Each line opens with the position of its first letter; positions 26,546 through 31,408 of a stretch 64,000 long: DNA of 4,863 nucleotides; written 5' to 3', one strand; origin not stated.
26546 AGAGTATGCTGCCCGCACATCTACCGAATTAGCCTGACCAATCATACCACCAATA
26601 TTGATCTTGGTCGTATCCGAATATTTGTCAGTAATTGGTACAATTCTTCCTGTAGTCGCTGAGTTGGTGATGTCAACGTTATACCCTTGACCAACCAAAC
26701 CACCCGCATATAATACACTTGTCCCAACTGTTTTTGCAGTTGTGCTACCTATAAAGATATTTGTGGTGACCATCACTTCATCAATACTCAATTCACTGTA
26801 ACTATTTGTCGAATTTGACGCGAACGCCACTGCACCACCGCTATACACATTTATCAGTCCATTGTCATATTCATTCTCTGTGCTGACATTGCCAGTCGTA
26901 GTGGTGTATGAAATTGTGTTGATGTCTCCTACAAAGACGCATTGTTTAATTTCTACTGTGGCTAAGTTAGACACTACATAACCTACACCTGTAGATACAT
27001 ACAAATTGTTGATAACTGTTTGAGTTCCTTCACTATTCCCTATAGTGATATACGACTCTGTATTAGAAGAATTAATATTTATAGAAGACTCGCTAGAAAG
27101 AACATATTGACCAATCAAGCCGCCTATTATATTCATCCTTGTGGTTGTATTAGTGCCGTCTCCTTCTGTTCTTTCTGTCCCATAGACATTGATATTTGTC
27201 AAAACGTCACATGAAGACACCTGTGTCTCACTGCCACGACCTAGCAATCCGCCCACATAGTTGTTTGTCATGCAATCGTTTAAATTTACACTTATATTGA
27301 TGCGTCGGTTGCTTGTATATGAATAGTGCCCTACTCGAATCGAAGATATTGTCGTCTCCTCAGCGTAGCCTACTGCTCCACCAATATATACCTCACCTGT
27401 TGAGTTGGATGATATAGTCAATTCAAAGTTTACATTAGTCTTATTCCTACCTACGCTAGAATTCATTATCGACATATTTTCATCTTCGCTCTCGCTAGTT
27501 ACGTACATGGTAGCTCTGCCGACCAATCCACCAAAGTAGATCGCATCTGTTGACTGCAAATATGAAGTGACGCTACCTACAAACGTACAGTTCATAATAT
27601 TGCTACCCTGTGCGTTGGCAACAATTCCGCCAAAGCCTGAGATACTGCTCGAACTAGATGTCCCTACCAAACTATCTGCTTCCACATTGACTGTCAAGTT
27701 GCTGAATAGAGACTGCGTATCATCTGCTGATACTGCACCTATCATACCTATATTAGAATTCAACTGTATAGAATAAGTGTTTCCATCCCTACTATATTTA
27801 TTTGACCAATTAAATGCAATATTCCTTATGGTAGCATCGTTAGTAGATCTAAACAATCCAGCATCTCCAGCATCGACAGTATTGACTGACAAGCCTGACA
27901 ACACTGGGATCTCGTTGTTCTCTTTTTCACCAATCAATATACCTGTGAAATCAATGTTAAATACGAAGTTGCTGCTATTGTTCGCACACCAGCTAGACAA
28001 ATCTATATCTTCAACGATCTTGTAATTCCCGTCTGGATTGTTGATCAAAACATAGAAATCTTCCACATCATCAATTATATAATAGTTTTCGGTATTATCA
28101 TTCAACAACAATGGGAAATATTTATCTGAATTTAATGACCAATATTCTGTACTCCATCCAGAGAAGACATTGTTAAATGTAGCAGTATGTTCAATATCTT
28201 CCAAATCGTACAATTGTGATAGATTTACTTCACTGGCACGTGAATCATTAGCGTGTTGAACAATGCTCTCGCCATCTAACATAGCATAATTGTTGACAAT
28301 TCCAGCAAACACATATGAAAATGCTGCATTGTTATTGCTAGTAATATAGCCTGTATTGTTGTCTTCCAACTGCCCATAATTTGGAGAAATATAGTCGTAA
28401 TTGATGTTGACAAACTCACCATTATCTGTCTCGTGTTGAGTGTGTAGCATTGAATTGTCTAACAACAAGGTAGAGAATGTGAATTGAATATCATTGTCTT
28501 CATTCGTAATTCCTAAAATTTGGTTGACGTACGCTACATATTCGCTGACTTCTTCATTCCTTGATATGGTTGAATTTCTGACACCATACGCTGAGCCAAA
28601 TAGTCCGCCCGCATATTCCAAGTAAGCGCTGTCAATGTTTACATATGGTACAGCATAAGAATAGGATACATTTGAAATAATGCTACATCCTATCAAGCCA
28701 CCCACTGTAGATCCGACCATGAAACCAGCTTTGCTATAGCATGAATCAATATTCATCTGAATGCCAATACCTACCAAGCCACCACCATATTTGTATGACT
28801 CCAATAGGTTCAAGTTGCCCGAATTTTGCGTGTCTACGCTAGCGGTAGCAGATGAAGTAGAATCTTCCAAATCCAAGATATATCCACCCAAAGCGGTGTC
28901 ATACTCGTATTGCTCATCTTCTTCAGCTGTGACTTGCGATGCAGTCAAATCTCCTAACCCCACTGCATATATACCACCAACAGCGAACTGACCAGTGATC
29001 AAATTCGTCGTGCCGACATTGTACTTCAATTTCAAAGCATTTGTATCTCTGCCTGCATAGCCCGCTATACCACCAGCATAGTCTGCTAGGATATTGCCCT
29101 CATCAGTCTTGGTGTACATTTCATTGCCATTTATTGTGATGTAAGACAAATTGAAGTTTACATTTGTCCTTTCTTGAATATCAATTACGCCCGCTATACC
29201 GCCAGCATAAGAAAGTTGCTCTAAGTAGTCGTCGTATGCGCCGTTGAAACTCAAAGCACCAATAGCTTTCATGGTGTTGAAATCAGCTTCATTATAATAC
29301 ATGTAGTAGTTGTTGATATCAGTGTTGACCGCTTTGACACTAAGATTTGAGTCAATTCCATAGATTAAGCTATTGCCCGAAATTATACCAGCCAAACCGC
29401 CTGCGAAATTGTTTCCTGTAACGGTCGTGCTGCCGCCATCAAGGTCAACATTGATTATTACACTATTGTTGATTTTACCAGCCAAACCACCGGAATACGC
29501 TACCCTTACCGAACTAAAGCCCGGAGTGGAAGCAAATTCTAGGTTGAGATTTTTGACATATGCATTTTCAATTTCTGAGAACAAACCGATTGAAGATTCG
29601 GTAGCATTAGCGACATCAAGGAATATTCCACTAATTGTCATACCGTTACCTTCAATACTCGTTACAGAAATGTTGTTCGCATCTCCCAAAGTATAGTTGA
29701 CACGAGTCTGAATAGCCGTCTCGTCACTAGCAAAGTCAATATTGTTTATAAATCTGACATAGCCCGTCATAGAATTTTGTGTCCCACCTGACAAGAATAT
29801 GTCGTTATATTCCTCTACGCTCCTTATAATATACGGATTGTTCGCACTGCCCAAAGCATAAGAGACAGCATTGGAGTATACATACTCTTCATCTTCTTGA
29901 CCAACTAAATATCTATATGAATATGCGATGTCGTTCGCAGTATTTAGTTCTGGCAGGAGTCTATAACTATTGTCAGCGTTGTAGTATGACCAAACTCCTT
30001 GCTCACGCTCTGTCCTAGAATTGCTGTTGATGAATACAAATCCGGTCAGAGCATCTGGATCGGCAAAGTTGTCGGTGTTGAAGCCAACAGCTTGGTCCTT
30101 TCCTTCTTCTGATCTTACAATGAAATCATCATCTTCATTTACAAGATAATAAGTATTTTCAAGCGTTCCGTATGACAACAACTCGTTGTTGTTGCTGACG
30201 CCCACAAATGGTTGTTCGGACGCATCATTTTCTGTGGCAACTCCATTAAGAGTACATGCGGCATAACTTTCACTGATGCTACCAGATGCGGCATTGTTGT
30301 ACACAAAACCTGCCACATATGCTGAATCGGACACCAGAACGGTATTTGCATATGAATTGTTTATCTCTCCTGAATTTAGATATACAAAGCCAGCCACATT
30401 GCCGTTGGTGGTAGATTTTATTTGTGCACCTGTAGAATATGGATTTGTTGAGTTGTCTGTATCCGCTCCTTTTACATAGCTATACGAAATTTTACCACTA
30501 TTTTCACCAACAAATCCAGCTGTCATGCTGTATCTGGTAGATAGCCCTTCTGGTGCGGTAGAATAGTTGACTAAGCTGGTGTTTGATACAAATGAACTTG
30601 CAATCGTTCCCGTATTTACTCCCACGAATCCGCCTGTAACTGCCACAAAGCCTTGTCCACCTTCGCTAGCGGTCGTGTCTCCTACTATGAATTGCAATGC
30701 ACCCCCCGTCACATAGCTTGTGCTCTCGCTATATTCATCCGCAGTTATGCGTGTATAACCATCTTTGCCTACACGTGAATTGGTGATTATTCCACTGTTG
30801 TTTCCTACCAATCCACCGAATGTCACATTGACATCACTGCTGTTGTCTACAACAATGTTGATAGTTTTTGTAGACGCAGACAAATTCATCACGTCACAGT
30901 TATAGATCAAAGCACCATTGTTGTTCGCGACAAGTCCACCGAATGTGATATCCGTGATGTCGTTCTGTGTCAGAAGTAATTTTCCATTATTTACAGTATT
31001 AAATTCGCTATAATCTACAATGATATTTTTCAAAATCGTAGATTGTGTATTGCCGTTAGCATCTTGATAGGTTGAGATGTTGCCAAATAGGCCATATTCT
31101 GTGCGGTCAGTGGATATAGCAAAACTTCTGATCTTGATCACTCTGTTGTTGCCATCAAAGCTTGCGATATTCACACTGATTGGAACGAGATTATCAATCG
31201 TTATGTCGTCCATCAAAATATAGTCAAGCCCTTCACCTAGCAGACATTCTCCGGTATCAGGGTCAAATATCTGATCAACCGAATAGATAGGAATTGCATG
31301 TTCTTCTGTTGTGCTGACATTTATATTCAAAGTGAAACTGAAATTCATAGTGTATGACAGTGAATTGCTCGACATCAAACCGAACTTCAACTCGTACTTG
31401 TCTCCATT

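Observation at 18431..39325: Uninterrupted 20.9-kb ORF encoding a 6964-aa lipoprotein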

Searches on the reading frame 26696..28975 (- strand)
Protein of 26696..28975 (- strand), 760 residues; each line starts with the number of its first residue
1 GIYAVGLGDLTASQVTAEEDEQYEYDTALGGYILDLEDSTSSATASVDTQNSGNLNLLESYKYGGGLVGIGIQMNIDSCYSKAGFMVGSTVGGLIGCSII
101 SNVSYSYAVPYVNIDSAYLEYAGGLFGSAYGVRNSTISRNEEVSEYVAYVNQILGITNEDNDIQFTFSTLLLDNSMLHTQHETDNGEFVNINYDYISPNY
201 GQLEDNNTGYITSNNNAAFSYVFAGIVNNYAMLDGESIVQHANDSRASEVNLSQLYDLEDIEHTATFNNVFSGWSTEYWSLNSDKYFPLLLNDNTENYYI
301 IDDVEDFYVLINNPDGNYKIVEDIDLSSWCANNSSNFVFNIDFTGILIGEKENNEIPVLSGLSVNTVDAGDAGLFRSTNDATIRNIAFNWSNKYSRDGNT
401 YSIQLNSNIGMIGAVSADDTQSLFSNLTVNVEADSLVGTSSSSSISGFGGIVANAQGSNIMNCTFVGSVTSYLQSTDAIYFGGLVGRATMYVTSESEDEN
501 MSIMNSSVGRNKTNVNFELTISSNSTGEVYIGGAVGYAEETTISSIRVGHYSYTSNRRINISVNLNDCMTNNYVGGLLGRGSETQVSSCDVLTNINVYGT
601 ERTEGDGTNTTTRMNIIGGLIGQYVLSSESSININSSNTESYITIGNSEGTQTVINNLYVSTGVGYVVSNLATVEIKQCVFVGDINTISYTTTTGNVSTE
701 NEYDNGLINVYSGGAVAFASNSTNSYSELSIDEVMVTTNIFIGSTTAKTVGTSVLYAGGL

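Call 20: search_protein_families(library=pfam, proteins=[window:26696-28975:-], max_evalue=5)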
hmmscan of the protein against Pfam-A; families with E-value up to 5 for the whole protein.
window:26696-28975:- (760 aa): 3 families
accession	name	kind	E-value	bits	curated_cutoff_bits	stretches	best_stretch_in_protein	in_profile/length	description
PF05342.19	Peptidase_M26_N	-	0.0059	16.3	27.7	1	310-389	150-220/250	M26 IgA1-specific Metallo-endopeptidase N-terminal region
PF07581.17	Glug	-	0.0078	17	20.5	2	447-470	4-28/28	The GLUG motif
PF13786.12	DUF4179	-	0.052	14.4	30.1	1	125-177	39-86/94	Domain of unknown function (DUF4179)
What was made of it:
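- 26456..28084 (-): Beta-helix cassette 4 (aa ~3748-4290). Sub-threshold Glug (17.0 bits, cutoff 20.5) and Peptidase_M26_N hits on this tile (call 20).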

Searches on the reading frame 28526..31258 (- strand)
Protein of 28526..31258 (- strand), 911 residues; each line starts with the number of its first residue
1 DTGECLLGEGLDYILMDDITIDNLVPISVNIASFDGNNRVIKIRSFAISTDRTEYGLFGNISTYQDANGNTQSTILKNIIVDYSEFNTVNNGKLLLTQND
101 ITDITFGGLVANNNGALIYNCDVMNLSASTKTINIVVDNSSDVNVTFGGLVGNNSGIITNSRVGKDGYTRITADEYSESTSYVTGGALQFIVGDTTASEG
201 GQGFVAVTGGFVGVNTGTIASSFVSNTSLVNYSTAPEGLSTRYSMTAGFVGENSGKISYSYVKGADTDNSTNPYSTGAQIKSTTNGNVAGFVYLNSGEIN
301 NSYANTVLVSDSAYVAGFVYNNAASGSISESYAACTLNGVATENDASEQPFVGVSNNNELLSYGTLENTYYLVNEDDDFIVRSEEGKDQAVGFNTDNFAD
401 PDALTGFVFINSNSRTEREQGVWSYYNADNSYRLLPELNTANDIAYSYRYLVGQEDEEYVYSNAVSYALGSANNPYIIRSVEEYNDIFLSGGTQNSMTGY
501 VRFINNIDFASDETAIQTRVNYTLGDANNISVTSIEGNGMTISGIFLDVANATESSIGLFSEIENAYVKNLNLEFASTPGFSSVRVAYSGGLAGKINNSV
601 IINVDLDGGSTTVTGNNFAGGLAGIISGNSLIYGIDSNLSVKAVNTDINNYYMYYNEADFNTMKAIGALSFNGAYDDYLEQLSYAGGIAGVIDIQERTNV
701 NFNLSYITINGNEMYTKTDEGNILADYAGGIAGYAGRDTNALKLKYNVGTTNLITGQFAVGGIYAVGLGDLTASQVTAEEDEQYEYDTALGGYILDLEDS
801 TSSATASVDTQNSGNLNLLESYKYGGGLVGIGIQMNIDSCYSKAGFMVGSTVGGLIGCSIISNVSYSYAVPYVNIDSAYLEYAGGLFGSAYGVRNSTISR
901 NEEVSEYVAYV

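Call 20: search_protein_families(library=pfam, proteins=[window:28766-31045:-], max_evalue=5)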
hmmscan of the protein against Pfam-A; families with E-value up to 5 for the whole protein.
window:28766-31045:- (760 aa): 1 family
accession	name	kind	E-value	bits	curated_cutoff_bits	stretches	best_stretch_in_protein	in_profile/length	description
PF13636.12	Methyltranf_PUA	-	0.64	10.6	27.6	0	212-233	23-44/49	RNA-binding PUA-like domain of methyltransferase RsmF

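Call 42: find_homologous_proteins(query=window:28526-31258:-, max_evalue=0.001)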
Query window:28526-31258:- (911 aa): 8 proteins with E <= 0.001 among 8000 candidates.
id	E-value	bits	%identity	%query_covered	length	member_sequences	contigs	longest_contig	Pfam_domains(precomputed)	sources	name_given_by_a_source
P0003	1.6e-177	611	50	77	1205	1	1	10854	-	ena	-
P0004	2.4e-104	369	39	74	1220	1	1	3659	-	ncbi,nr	ncbi:MAG: hypothetical protein IJX26_00485, partial [Clostridia bacterium]|nr:hypothetical protein [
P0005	3.3e-43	166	40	36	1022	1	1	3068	-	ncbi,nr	ncbi:MAG: hypothetical protein IJA72_01340, partial [Clostridia bacterium]|nr:hypothetical protein [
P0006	1.5e-38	151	33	65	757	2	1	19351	PF07581.18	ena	-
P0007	2.7e-28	117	31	59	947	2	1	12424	-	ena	-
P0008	3.1e-15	74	33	46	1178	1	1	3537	-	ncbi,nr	ncbi:MAG: hypothetical protein IKA31_04780, partial [Clostridia bacterium]|nr:hypothetical protein [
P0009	1.1e-13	69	26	76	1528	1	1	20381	-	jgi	jgi:hypothetical protein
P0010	5.1e-11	60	27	82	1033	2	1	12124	PF07581.18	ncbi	-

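Call 46: find_encoding_contigs(protein=P0003, flank=10000)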
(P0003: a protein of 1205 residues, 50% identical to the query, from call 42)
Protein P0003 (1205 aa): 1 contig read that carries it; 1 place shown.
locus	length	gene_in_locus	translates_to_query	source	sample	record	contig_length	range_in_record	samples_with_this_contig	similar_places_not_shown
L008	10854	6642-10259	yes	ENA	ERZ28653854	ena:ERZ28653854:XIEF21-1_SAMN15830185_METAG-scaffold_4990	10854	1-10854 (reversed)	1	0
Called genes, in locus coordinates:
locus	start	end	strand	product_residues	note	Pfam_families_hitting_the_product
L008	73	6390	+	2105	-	-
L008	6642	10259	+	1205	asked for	-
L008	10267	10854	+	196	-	?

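Call 47: find_encoding_contigs(protein=P0006, flank=10000)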
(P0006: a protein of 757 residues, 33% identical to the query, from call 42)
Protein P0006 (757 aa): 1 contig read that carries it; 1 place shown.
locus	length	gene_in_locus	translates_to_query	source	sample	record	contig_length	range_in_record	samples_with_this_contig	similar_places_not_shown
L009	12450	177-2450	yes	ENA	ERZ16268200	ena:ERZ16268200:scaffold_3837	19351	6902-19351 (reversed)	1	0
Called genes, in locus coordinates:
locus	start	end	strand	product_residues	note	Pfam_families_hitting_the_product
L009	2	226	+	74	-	?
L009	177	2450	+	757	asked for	PF07581:Glug (faint)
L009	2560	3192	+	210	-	-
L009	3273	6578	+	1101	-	-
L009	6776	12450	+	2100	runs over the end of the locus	-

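Call 70: predict_structure(alignment_id=A2)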
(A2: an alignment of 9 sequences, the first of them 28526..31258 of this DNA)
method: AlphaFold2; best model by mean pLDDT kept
length: 911 residues; sequences in the alignment: 9
mean_pLDDT: 67.9   pTM: 0.63
mean pLDDT of the five models: 67.9, 66.3, 63.8, 63.2, 63.0
residues with pLDDT >= 90: 86; 70-90: 391; 50-70: 255; < 50: 179
segments of 3 or more residues with pLDDT < 50: 1-5, 171-181, 198-200, 269-273, 441-465, 491-493, 513-518, 648-677, 698-700, 712-720, 780-816, 874-884, 890-911
pLDDT, mean of each block of 10 residues (from residue 1): 55 81 85 82 80 87 81 84 74 62 87 89 78 62 83 91 70 39 68 63 77 94 84 62 77 92 64 59 78 95 83 81 92 76 60 81 87 63 71 65 54 56 57 58 40 38 47 68 71 64 78 50 72 80 72 72 88 74 74 88 82 83 86 81 65 39 41 47 85 59 55 36 80 81 67 72 83 67 40 33 32 44 75 74 61 69 58 45 50 33 24 28
secondary structure, 60 per line:
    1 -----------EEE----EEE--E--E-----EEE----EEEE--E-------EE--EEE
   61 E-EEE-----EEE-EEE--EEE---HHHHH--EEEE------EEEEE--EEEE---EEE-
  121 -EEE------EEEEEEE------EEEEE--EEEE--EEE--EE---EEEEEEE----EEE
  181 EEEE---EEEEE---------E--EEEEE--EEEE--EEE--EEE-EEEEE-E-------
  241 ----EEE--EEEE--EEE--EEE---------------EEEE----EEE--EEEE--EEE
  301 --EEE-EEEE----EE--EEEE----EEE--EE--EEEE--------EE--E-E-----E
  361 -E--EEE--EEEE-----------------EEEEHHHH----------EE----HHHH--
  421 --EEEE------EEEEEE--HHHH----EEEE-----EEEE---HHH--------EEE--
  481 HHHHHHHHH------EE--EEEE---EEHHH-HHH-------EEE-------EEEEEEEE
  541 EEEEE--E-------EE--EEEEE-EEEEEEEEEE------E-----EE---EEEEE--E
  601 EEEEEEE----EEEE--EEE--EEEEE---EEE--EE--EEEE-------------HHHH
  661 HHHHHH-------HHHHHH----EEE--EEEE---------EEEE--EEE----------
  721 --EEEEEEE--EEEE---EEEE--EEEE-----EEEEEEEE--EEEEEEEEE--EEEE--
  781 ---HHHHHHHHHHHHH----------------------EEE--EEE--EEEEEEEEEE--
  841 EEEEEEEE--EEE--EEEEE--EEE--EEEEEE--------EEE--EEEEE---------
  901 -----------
elements in order (helices of 4 or more, strands of 3 or more residues): E12-14 E19-21 E33-35 E40-43 E58-61 E63-65 E71-73 E75-77 E80-82 H86-90 E93-96 E103-107 E110-113 E117-119 E122-124 E131-137 E144-148 E151-154 E157-159 E167-173 E178-184 E188-192 E205-209 E212-215 E218-220 E223-225 E227-231 E245-247 E250-253 E256-258 E261-263 E279-282 E287-289 E292-295 E298-300 E303-305 E307-310 E319-322 E327-329 E336-339 E365-367 E370-373 E391-394 H395-398 H415-418 E423-426 E433-438 H441-444 E449-452 E458-461 E476-478 H481-489 E500-503 E523-525 E533-545 E560-564 E566-575 E593-597 E600-607 E612-615 E618-620 E623-627 E631-633 E640-643 H657-666 H674-679 E684-686 E689-692 E702-705 E708-710 E723-729 E732-735 E739-742 E745-748 E754-761 E764-772 E775-778 H784-796 E819-821 E824-826 E829-838 E841-848 E851-853 E856-860 E863-865 E868-873 E882-884 E887-891

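Call 75: fold_search(model_id=the predicted structure, library=pdb)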
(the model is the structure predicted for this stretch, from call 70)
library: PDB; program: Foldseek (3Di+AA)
matches with E <= 10: 186; with E <= 0.001: 1
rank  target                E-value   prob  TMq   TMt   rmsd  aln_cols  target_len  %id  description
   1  5gkq_A                9.8e-04  0.35  0.12  0.14  27.6      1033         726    9  Structure of PL6 family alginate lyase AlyGC mutant-R241A (released 2017-02-08)
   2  3n6z                  3.0e-03  1.00  0.21  0.47   8.0       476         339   14  Crystal structure of a putative immunoglobulin A1 protease (BACOVA_03286) from Bacteroides ovatus at 1.30 A resolution (released 2010-07-21)
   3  8bwk_D                3.7e-03  0.28  0.12  0.15  28.2      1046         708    8  Metagenomic derived PL6 alginate lyase (released 2023-12-20)
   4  8jhh_B                2.7e-02  0.20  0.13  0.15  28.3       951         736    8  Glycoside hydrolase family 55 endo-beta-1,3-glucanase from Microdochium nivale (released 2024-04-03)
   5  8bwk_C                2.7e-02  0.13  0.12  0.14  28.3      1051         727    8  Metagenomic derived PL6 alginate lyase (released 2023-12-20)
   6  6nw9_B                7.2e-02  0.08  0.08  0.11  18.9       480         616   10  CRYSTAL STRUCTURE OF A TAILSPIKE PROTEIN 3 (TSP3, ORF212) FROM ESCHERICHIA COLI O157:H7 BACTERIOPHAGE CBA120 (released 2019-06-05)
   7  7koh_C                1.1e-01  0.06  0.10  0.13  23.5       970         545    9  Crystal structure of antigen 43 from Escherichia coli EDL933 (released 2022-03-09)
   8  9qe7                  1.2e-01  0.08  0.14  0.10  32.5      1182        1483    9  Membrane-distal part of extracellular domain of the Fap2 autotransporter adhesin from Fusobacterium nucleatum ATCC23726 (released 2025-07-30)
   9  7koh_A                1.5e-01  0.09  0.12  0.17  25.7       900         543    8  Crystal structure of antigen 43 from Escherichia coli EDL933 (released 2022-03-09)
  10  6xjb                  1.8e-01  0.82  0.16  0.12  10.9       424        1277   14  IgA1 Protease (released 2020-12-09)
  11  6xja_P                2.1e-01  0.84  0.18  0.13   9.9       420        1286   13  Streptococcus Pneumoniae IgA1 Protease with IgA1 substrate (released 2021-01-20)
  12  7uvk                  2.2e-01  0.80  0.18  0.13  12.5       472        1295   13  G. haemolysans IgA1 protease (released 2022-11-23)
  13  6nw9_C                2.2e-01  0.11  0.10  0.14  15.9       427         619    9  CRYSTAL STRUCTURE OF A TAILSPIKE PROTEIN 3 (TSP3, ORF212) FROM ESCHERICHIA COLI O157:H7 BACTERIOPHAGE CBA120 (released 2019-06-05)
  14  7sl4_A                2.4e-01  0.07  0.09  0.10  17.7       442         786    9  Full-length insulin receptor bound with site 2 binding deficient mutant insulin (B-L17R) -- asymmetric conformation (released 2022-03-30)
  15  7uvl_P                3.0e-01  0.63  0.15  0.12  11.8       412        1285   14  IgA1 Protease with IgA1 substrate (released 2022-11-23)
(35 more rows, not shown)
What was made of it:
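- On GLUG-motif proteins (Pfam PF07581 Glug / PF05342 Peptidase_M26_N): The AF2 model (pLDDT 67.9) matches 3n6z at probability 1.00 and TMt 0.47, and 6xjb, 6xja and 7uvk at probability 0.80-0.84 (calls 70, 75).
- Closest known: GLUG-motif beta-helix domain. Same: Foldseek probability is 1.00 for 3n6z and ~0.8 for the IgA1 proteases (call 75).
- Closest known: Giant1-5 surface proteins of Apilactobacillus kunkeei. Same: SRRP appears among the Foldseek hits (call 75).
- Closest known: Beta-helical autotransporter and TPS adhesins. Same: Ag43 and Fap2 are among the Foldseek hits (call 75).
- Beta-helices also occur in enzymes; PL6 lyases are the top Foldseek hit by E-value (call 75). The Foldseek hits include PL6 alginate lyases (best E-value, 9.8e-4), GH55, GH87, pectate lyases and tailspike depolymerases (call 75).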

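Call 100: search_solved_structures(query=A2, max_evalue=10, show_alignments=1)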
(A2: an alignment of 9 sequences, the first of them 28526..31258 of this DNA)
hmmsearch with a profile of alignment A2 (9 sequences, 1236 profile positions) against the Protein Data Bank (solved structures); distinct sequences matched with E-value up to 10: 0.

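Call 101: search_protein_families(library=pfam, alignment_id=A2, max_evalue=0.01)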
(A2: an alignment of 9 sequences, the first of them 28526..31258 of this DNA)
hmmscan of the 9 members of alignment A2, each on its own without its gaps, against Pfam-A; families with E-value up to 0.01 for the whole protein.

A. member 1, window:28526-31258:- (911 aa): 0 families

B. families by the number of members that match (of 9 scanned): 2 families
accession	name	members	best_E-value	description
PF07581.17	Glug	4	2.3e-07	The GLUG motif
PF02839.19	CBM_5_12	1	0.0045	Carbohydrate-binding module family 5/12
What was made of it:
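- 28526..31279 (-): Most conserved core: beta-helix cassettes 2 and 3 plus their linker (aa ~2683-3600). 4 of 8 homologs hit PF07581 Glug (call 101).
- On GLUG-motif proteins (Pfam PF07581 Glug / PF05342 Peptidase_M26_N): 4 of 8 homologs of aa 2690-3600 hit PF07581 (best E 2.3e-7; call 101).
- Closest known: GLUG-motif beta-helix domain. Same: 4 of 8 core homologs hit PF07581 (call 101).
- Glug is found in 4 of 8 core homologs (call 101).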
